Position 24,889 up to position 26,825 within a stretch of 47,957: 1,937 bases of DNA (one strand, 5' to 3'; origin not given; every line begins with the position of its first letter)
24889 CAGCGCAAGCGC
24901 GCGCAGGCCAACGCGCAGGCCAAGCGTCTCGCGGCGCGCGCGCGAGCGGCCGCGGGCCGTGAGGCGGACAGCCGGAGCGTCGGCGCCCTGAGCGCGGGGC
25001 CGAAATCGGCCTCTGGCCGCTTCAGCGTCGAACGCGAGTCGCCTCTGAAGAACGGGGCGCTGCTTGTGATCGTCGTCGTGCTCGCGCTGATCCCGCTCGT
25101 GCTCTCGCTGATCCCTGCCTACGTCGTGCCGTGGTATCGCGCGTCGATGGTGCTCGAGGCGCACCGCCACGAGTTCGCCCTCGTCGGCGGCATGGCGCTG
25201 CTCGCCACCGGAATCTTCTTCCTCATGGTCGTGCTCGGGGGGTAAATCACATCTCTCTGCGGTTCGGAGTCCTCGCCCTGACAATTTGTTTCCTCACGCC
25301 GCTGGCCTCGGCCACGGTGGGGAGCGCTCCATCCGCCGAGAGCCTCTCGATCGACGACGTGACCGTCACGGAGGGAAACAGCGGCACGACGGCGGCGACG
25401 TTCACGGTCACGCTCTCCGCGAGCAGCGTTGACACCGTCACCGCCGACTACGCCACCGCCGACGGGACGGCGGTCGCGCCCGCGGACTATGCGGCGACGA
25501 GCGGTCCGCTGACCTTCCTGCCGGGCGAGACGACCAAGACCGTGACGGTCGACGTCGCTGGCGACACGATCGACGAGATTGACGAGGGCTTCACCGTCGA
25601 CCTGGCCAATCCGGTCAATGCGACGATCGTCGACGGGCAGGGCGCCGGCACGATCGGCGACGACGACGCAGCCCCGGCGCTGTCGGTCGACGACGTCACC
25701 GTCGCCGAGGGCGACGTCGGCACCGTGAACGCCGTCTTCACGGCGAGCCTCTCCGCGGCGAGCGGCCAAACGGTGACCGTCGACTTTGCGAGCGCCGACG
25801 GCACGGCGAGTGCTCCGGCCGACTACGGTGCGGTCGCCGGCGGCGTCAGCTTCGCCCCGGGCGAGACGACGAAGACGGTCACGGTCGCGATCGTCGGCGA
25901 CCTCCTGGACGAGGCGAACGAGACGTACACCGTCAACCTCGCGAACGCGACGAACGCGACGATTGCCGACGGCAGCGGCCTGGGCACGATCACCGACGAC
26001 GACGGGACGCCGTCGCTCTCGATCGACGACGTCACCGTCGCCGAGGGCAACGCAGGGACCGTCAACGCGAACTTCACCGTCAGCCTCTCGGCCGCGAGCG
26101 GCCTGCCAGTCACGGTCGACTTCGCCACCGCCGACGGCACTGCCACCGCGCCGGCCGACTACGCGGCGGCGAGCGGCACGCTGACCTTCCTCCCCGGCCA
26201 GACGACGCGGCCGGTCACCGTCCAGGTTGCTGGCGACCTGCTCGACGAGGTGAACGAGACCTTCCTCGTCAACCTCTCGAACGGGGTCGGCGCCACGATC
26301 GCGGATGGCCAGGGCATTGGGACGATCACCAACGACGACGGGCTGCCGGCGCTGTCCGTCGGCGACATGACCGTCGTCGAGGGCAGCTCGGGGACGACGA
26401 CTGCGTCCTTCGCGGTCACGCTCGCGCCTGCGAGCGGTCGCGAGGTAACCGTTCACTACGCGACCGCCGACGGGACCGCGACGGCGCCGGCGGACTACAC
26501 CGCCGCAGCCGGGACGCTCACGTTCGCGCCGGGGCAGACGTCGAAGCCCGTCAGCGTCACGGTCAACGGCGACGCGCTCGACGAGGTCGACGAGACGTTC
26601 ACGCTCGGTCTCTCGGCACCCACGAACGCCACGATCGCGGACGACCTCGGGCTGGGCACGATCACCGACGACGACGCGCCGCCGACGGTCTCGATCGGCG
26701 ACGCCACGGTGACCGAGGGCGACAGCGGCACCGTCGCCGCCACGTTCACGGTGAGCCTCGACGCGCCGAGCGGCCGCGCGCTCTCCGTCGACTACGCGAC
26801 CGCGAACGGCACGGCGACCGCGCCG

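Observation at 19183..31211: Candidate uncharacterised envelope-fibre locus: two giant Calx-beta proteins bracketing an amidase and a Pro-rich membrane protein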

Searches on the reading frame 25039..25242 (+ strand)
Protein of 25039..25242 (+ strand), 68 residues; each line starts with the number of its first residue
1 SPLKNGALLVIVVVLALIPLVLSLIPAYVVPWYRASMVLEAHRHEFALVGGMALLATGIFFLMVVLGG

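Call 85: find_homologous_proteins(query=A4, max_evalue=0.01)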
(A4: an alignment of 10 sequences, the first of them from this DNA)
Query A4 (10 sequences) (68 aa, profile of the alignment): 86 proteins with E <= 0.01 among 8000 candidates.
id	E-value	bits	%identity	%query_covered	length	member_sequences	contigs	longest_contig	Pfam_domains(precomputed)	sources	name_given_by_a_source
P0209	4.7e-25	105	60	63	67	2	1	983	-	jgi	jgi:hypothetical protein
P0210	9.1e-25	104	53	63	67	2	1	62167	-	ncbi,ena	-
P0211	4.8e-24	102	66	65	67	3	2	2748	-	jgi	jgi:hypothetical protein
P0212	1.1e-23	100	62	62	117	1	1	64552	-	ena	-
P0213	1.9e-23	100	59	68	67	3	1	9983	-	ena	-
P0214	2.6e-23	99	100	100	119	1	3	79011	-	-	-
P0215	4.8e-23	98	54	68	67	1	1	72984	-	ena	-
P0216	6.8e-23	98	41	60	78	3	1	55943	-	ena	-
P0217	1.7e-22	97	43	62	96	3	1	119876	-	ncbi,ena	-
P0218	1.8e-22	97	52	79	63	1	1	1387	-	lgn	-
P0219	2.0e-22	96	40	62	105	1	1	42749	-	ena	-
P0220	3.4e-22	96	53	81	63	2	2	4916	-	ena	-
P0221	3.5e-22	96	61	65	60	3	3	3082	-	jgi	jgi:hypothetical protein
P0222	7.3e-22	95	41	60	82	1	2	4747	-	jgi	jgi:hypothetical protein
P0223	8.6e-22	94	50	65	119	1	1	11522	-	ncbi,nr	ncbi:MAG: hypothetical protein H0V11_06920 [Actinobacteria bacterium]|nr:hypothetical protein [Actin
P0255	4.2e-16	76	45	62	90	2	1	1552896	-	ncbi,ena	-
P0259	7.8e-16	75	52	40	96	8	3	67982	-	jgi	-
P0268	1.2e-14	71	38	38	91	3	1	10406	-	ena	-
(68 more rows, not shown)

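Call 86: find_encoding_contigs(protein=P0217, flank=7000, max_places=1)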
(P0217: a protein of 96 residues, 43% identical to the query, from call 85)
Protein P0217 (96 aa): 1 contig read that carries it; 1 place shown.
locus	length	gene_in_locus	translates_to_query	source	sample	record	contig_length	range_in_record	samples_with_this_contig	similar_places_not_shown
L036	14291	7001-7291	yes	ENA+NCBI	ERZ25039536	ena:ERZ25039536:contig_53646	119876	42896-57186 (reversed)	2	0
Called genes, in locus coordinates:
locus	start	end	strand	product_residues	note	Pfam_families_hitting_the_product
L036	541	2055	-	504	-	PF00709:Adenylsucc_synt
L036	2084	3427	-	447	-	PF00772:DnaB, PF03796:DnaB_C, PF13481:AAA_25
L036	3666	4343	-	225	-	PF01281:Ribosomal_L9_N, PF03948:Ribosomal_L9_C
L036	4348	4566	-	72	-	PF01084:Ribosomal_S18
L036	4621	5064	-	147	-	PF00436:SSB, PF22657:SSB_1 (weak)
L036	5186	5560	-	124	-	PF01250:Ribosomal_S6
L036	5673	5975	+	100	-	-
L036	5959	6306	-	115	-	PF01520:Amidase_3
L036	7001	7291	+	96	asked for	-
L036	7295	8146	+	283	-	PF02494:HYR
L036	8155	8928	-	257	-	PF01061:ABC2_membrane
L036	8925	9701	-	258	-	PF01061:ABC2_membrane, PF12698:ABC2_membrane_3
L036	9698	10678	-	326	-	PF00005:ABC_tran, PF13304:AAA_21, PF13732:DrrA1-3_C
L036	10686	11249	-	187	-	PF02525:Flavodoxin_2 (weak), PF03358:FMN_red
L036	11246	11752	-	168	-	PF04264:YceI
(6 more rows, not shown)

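Call 87: find_encoding_contigs(protein=P0255, flank=7000, max_places=1)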
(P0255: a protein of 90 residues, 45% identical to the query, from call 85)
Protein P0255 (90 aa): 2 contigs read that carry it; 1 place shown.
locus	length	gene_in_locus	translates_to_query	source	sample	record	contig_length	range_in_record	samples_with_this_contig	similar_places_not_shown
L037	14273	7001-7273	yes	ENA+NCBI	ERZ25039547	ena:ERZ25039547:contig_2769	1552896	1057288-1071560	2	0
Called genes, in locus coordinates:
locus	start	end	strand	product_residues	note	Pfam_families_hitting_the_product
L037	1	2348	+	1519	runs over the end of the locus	PF03160:Calx-beta, PF05223:MecA_N (faint), PF10648:Gmad2 (faint), PF01052:FliMN_C (faint), PF01247:Ribosomal_L35Ae (faint), PF03160:Calx-beta, PF06832:BiPBP_C (faint), PF03160:Calx-beta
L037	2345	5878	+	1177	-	-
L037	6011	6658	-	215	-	PF01520:Amidase_3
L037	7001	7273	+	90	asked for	-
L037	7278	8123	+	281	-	PF02494:HYR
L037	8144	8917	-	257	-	PF01061:ABC2_membrane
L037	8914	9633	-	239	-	PF01061:ABC2_membrane, PF12698:ABC2_membrane_3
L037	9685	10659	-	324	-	PF00005:ABC_tran, PF13304:AAA_21, PF13732:DrrA1-3_C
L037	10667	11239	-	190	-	PF02525:Flavodoxin_2 (weak), PF03358:FMN_red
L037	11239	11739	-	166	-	PF04264:YceI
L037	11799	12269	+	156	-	PF01047:MarR, PF12802:MarR_2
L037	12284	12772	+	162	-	PF13302:Acetyltransf_3, PF00583:Acetyltransf_1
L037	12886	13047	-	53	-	-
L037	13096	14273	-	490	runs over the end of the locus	PF00072:Response_reg, PF00989:PAS, PF13188:PAS_8 (weak), PF08448:PAS_4 (weak), PF13426:PAS_9 (faint), PF00512:HisKA, PF02518:HATPase_c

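Call 88: find_encoding_contigs(protein=P0216, flank=7000, max_places=1)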
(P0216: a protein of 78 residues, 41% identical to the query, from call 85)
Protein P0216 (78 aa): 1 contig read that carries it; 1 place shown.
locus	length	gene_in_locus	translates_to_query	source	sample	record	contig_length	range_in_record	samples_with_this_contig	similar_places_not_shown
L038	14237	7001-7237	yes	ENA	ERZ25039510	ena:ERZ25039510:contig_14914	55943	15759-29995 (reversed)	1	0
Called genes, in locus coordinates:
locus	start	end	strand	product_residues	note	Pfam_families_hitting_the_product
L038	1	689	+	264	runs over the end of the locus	PF01135:PCMT (weak), PF05175:MTS (faint), PF13489:Methyltransf_23, PF01209:Ubie_methyltran, PF13847:Methyltransf_31, PF08241:Methyltransf_11, PF08242:Methyltransf_12, PF13649:Methyltransf_25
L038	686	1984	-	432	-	PF00709:Adenylsucc_synt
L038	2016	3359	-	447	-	PF00772:DnaB, PF03796:DnaB_C, PF13481:AAA_25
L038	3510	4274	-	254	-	PF01281:Ribosomal_L9_N, PF03948:Ribosomal_L9_C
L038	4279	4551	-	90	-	PF01084:Ribosomal_S18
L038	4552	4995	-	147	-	PF00436:SSB, PF22657:SSB_1 (weak)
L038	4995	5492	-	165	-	PF01250:Ribosomal_S6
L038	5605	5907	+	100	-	-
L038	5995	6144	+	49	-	-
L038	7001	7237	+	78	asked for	-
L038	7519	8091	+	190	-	PF02494:HYR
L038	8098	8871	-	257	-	PF01061:ABC2_membrane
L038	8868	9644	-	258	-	PF01061:ABC2_membrane, PF12698:ABC2_membrane_3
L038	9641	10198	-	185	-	PF13304:AAA_21 (weak), PF13732:DrrA1-3_C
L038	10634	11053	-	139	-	PF03358:FMN_red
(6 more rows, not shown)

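Call 89: find_encoding_contigs(protein=P0259, flank=7000, max_places=2)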
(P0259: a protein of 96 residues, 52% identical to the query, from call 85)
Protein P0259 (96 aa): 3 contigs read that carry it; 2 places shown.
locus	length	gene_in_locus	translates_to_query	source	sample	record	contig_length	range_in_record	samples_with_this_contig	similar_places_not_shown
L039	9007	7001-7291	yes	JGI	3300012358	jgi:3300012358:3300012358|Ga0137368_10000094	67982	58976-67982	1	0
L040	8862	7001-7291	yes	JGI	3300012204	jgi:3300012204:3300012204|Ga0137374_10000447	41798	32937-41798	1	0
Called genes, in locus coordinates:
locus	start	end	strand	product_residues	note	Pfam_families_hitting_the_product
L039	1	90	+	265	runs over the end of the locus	PF01135:PCMT, PF13489:Methyltransf_23 (weak), PF01209:Ubie_methyltran, PF01728:FtsJ (weak), PF13847:Methyltransf_31, PF08241:Methyltransf_11, PF08242:Methyltransf_12, PF13649:Methyltransf_25, +1 more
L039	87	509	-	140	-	-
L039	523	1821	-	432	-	PF00709:Adenylsucc_synt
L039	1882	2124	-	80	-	-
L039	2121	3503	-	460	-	PF00772:DnaB, PF03796:DnaB_C, PF13481:AAA_25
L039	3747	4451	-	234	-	PF01281:Ribosomal_L9_N, PF03948:Ribosomal_L9_C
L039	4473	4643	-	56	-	PF01084:Ribosomal_S18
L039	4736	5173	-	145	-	PF00436:SSB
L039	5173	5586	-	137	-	PF01250:Ribosomal_S6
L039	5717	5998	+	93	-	-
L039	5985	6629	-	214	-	PF01520:Amidase_3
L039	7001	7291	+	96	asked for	-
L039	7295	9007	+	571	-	?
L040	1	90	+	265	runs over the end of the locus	PF01135:PCMT, PF13489:Methyltransf_23 (weak), PF01209:Ubie_methyltran, PF01728:FtsJ (weak), PF13847:Methyltransf_31, PF08241:Methyltransf_11, PF08242:Methyltransf_12, PF13649:Methyltransf_25, +1 more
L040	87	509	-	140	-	-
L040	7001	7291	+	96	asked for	-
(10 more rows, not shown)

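Call 90: find_encoding_contigs(protein=P0268, flank=7000, max_places=2)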
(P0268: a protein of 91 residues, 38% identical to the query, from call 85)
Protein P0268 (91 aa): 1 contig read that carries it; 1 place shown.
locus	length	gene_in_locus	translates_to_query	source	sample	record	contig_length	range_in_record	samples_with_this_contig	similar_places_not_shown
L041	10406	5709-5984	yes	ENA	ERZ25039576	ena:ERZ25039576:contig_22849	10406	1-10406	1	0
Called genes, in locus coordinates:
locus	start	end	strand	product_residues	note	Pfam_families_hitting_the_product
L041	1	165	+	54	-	?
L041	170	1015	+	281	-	-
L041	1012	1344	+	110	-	PF05147:LANC_like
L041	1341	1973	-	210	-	-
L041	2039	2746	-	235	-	PF06772:LtrA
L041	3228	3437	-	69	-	PF02518:HATPase_c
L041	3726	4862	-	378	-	PF01590:GAF, PF13185:GAF_2, PF00989:PAS (weak), PF08448:PAS_4 (weak)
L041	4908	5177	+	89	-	PF10041:DUF2277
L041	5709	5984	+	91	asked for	-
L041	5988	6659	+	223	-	-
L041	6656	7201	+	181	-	PF03160:Calx-beta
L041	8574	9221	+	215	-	PF03160:Calx-beta, PF08522:BT_3987-like_N (faint), PF03160:Calx-beta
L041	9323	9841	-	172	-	-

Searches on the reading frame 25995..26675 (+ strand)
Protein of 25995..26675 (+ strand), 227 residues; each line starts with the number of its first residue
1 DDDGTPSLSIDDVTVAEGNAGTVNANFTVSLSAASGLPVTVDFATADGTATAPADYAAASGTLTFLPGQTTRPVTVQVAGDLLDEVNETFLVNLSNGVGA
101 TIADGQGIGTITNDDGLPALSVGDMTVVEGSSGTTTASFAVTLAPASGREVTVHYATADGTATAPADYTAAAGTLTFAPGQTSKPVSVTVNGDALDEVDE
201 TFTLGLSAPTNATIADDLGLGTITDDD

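Call 42: search_solved_structures(query=window:25995-26675:+, max_evalue=0.001, show_alignments=2)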
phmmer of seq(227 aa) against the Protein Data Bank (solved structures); distinct sequences matched with E-value up to 0.001: 10.
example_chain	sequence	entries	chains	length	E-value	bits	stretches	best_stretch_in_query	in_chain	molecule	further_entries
3us9_A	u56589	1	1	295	1.5e-15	60.9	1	38-226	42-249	Sodium/calcium exchanger 1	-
8sgi_A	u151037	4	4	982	3.5e-13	53.1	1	38-212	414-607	Sodium/calcium exchanger 1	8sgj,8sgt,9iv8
2fws_A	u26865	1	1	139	6.5e-11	45.7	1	38-117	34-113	Sodium/calcium exchanger 1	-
2dpk_A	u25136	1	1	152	8.1e-11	45.4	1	38-117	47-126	Sodium/calcium exchanger 1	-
3rb5_A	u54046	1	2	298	8.3e-11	45.4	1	39-212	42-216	Na/Ca exchange protein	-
8jp0_A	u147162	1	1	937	1.1e-10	44.9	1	38-120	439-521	Sodium/calcium exchanger 1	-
3rb7_A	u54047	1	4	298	1.2e-10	44.8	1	39-210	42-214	Na/Ca exchange protein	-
3gin_A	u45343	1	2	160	3.1e-10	43.5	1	38-117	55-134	Sodium/calcium exchanger 1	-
3e9t_A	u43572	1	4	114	1.7e-05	28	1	151-212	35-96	Na/Ca exchange protein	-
3ead_A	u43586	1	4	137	2.3e-05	27.6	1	151-212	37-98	Na/Ca exchange protein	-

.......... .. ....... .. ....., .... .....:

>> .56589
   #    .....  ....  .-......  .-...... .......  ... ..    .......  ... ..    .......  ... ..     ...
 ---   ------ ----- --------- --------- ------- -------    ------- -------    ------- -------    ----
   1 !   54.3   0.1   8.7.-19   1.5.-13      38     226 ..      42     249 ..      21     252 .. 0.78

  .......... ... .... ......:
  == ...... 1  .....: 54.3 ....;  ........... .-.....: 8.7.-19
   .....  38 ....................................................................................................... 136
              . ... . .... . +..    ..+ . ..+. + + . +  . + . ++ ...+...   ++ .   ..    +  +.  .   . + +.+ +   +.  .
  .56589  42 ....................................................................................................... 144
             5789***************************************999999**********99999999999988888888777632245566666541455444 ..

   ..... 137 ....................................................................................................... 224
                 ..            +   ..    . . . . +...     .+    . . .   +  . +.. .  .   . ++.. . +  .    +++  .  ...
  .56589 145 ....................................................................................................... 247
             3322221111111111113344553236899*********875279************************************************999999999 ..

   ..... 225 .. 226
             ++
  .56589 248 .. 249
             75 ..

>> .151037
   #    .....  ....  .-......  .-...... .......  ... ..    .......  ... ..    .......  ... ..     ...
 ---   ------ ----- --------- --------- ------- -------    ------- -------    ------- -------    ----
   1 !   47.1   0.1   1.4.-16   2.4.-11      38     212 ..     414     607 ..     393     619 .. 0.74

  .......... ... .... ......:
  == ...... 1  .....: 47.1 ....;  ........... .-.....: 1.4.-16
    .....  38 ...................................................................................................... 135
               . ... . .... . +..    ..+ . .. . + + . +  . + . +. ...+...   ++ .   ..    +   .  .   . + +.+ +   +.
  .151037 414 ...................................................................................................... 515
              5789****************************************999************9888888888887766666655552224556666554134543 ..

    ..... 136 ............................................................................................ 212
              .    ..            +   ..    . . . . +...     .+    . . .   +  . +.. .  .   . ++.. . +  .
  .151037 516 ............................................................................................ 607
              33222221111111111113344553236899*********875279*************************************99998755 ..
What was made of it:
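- Closest known: Calx-beta. Same: The acidic GDxxDExxE(T)F loop aligns to the exchanger's acidic loop (call 42).
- Alignment to NCX1 CBD12 across the acidic EF-loop motif: call 42.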
